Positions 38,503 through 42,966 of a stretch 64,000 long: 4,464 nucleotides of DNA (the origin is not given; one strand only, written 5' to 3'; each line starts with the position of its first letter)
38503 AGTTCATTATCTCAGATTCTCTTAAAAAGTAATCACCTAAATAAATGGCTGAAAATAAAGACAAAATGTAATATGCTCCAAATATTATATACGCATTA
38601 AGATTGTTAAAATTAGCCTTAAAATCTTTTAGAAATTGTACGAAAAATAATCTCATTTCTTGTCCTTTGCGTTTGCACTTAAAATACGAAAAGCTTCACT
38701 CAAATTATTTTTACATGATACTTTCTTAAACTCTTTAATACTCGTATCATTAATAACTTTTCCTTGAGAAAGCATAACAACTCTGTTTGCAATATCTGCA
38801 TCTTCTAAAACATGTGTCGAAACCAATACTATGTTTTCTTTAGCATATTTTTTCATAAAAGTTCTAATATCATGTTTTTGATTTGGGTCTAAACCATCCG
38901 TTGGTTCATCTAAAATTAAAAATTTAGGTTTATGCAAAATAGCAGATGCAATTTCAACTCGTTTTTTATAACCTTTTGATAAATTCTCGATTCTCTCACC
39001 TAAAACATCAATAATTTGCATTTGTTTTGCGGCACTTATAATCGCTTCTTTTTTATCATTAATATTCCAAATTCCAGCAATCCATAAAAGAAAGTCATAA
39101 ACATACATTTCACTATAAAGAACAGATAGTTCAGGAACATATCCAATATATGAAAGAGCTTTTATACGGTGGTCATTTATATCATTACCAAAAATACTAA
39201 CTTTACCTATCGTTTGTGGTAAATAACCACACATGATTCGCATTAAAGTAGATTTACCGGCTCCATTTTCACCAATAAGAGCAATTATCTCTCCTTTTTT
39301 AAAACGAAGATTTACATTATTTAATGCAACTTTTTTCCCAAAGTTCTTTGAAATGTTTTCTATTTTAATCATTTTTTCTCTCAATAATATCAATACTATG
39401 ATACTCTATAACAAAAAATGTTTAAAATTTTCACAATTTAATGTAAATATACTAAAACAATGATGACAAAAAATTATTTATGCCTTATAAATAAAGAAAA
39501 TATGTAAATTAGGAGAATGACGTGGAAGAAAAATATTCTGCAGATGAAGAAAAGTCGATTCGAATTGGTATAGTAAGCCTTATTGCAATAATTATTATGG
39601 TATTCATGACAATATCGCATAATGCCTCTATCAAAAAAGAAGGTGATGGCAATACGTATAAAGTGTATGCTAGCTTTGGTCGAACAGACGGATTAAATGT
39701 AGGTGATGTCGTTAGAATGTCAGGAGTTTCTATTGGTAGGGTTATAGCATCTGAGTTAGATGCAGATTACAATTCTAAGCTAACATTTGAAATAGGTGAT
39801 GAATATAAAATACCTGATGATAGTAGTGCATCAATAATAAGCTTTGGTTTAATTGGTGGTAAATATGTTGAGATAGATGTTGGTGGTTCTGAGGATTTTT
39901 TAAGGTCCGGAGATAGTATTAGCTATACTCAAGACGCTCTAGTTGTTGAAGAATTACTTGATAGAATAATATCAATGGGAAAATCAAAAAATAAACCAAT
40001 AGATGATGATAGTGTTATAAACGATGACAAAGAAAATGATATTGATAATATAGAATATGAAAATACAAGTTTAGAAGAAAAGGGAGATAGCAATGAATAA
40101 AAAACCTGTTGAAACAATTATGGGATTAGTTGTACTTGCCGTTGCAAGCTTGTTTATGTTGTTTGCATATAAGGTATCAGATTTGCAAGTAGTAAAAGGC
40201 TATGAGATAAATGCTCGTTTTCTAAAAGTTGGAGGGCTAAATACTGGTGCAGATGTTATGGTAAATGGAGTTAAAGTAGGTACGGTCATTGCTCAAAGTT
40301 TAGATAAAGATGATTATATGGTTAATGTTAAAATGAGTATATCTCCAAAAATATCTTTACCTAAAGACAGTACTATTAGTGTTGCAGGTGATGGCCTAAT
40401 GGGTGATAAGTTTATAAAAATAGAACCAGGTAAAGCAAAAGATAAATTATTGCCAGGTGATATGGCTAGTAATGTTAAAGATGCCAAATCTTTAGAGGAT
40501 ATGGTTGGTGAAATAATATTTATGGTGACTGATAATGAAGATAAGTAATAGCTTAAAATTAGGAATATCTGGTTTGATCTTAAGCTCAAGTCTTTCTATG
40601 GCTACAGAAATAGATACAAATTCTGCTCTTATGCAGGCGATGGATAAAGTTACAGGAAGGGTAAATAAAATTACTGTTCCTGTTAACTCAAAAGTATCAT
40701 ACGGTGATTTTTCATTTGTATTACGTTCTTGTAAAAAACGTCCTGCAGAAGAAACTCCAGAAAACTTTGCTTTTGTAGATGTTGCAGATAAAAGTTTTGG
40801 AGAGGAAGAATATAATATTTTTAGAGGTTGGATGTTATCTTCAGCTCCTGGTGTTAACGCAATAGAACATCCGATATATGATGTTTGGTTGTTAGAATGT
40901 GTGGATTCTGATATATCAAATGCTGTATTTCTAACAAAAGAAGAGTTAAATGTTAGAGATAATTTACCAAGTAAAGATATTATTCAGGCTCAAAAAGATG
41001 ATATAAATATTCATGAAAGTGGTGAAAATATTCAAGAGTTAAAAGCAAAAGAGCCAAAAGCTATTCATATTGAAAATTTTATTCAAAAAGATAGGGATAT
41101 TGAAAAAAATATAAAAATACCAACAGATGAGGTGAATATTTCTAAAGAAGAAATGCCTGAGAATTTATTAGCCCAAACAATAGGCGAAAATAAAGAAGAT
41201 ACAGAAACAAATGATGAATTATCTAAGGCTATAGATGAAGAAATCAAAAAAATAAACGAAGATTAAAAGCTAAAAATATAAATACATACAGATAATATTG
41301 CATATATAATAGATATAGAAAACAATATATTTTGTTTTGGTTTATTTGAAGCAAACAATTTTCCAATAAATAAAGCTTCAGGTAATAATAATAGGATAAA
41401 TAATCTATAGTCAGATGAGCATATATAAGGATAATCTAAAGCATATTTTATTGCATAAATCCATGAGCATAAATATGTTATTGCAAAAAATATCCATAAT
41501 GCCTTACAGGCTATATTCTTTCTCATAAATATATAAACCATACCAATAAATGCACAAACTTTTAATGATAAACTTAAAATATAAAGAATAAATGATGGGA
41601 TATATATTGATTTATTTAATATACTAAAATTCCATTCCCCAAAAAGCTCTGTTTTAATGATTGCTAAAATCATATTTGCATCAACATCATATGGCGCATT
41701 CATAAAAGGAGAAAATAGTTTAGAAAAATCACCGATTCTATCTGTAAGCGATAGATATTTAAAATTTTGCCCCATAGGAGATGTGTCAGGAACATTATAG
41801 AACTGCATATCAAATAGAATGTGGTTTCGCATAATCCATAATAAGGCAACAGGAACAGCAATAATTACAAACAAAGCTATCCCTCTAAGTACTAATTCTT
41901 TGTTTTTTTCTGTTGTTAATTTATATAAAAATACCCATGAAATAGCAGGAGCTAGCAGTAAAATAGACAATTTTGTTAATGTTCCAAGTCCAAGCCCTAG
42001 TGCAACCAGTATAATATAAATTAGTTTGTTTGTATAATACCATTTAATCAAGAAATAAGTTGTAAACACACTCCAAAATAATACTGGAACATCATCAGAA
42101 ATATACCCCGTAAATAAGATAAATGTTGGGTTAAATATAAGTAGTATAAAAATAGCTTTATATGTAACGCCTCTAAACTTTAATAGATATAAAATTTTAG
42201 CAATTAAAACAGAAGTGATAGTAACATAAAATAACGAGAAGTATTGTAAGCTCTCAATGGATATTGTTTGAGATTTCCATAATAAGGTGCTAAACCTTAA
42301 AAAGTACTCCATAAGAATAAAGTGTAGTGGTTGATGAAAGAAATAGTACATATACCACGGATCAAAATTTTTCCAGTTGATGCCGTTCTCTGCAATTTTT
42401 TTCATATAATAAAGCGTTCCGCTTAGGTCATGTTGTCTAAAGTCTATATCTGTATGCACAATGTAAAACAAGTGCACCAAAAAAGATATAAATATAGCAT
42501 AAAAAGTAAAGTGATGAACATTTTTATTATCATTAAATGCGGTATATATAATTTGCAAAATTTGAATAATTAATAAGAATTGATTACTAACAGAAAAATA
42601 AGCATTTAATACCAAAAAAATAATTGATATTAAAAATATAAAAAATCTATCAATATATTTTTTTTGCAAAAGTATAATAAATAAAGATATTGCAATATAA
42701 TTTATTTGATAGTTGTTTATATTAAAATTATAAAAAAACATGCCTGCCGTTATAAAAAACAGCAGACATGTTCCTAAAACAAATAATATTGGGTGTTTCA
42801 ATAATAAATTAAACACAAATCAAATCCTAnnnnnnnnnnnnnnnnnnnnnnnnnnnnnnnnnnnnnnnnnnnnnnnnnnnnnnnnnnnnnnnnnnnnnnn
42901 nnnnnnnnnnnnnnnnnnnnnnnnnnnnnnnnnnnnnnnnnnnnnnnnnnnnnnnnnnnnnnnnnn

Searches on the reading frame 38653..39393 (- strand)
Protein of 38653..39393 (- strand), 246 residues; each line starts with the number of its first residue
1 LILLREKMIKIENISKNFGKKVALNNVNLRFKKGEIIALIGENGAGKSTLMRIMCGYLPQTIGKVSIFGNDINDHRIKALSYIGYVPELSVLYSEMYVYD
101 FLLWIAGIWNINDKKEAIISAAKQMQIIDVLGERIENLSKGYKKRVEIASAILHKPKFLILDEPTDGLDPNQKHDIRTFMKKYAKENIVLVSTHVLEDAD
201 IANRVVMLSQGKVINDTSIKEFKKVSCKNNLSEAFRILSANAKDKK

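Call 74: search_protein_families(library=pfam, proteins=[window:38653-39393:-], max_evalue=0.001)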
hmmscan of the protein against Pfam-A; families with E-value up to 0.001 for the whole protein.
window:38653-39393:- (246 aa): 7 families
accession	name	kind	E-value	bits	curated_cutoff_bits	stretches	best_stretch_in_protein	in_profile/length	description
PF00005.33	ABC_tran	-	3.5e-32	112.3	25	1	24-165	1-136/137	ABC transporter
PF13304.12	AAA_21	-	1.3e-10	42.3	27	1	134-194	234-298/304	AAA domain, putative AbiEii toxin, Type IV TA system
PF02463.25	SMC_N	-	6.1e-05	23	40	0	20-54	11-44/220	RecF/RecN/SMC N terminal domain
PF13476.12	AAA_23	-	6.9e-05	24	27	1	16-131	8-78/201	AAA domain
PF01926.29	MMR_HSR1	-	0.00062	20.3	21.9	0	37-142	2-64/113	50S ribosome-binding GTPase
PF03193.22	RsgA_GTPase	-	0.00077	19.8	30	0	23-66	96-138/174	RsgA GTPase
PF13555.12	AAA_29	-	0.00078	19.6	27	0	27-51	15-39/61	P-loop containing region of AAA domain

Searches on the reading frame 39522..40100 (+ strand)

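Call 74: search_protein_families(library=pfam, proteins=[window:39522-40100:+], max_evalue=0.001)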
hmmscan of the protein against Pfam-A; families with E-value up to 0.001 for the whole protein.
window:39522-40100:+ (192 aa): 1 family
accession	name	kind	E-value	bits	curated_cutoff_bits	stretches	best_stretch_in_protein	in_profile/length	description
PF02470.25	MlaD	-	9.3e-18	64.7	25.1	1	44-121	1-81/81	MlaD protein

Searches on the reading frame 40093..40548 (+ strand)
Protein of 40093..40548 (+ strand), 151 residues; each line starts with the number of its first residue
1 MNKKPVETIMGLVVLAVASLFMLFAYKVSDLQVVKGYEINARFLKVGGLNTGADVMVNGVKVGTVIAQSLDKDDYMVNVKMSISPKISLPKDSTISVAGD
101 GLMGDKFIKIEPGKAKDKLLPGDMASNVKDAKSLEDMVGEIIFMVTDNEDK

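Call 74: search_protein_families(library=pfam, proteins=[window:40093-40548:+], max_evalue=0.001)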
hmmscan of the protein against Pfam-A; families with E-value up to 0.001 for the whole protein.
window:40093-40548:+ (151 aa): 1 family
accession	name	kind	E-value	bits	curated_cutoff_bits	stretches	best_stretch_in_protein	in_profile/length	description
PF02470.25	MlaD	-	2e-20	73.2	25.1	1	35-113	1-81/81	MlaD protein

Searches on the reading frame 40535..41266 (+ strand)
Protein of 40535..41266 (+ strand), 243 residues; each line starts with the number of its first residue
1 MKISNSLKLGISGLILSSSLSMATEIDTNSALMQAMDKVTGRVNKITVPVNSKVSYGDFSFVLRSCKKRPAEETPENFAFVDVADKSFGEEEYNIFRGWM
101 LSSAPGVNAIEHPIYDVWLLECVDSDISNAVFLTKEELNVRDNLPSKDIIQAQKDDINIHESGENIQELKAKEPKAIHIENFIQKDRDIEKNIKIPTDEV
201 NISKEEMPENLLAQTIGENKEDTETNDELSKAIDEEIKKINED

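Call 74: search_protein_families(library=pfam, proteins=[window:40535-41266:+], max_evalue=0.001)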
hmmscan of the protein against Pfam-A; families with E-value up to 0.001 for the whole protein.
window:40535-41266:+ (243 aa): 1 family
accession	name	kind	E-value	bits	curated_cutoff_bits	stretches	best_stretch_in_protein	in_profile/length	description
PF09923.14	DUF2155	-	4.3e-28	97.7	27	1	31-122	1-89/89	Uncharacterized protein conserved in bacteria (DUF2155)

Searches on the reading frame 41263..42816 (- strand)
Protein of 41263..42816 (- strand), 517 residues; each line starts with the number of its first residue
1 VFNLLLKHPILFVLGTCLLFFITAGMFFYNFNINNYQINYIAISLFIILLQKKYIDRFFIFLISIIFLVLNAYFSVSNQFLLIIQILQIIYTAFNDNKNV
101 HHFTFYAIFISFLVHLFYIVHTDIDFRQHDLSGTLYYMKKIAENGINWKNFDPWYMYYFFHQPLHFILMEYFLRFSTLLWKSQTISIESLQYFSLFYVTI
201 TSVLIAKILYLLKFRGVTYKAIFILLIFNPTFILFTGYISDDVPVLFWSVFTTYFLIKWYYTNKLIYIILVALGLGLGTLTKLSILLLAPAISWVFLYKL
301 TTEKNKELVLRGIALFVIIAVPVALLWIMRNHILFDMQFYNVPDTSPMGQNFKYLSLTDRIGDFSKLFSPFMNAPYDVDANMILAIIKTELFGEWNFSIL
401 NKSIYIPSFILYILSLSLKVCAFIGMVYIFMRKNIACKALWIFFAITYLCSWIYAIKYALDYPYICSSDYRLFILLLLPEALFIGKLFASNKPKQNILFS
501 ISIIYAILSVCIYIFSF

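Call 74: search_protein_families(library=pfam, proteins=[window:41263-42816:-], max_evalue=0.001)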
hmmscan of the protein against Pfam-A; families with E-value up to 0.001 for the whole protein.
window:41263-42816:- (517 aa): 2 families
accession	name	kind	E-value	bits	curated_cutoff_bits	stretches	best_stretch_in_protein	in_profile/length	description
PF02366.24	PMT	-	1.1e-06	28.8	22.7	1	180-326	75-233/245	Dolichyl-phosphate-mannose-protein mannosyltransferase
PF13231.12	PMT_2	-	0.00084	20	26.1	1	167-324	4-158/160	Dolichyl-phosphate-mannose-protein mannosyltransferase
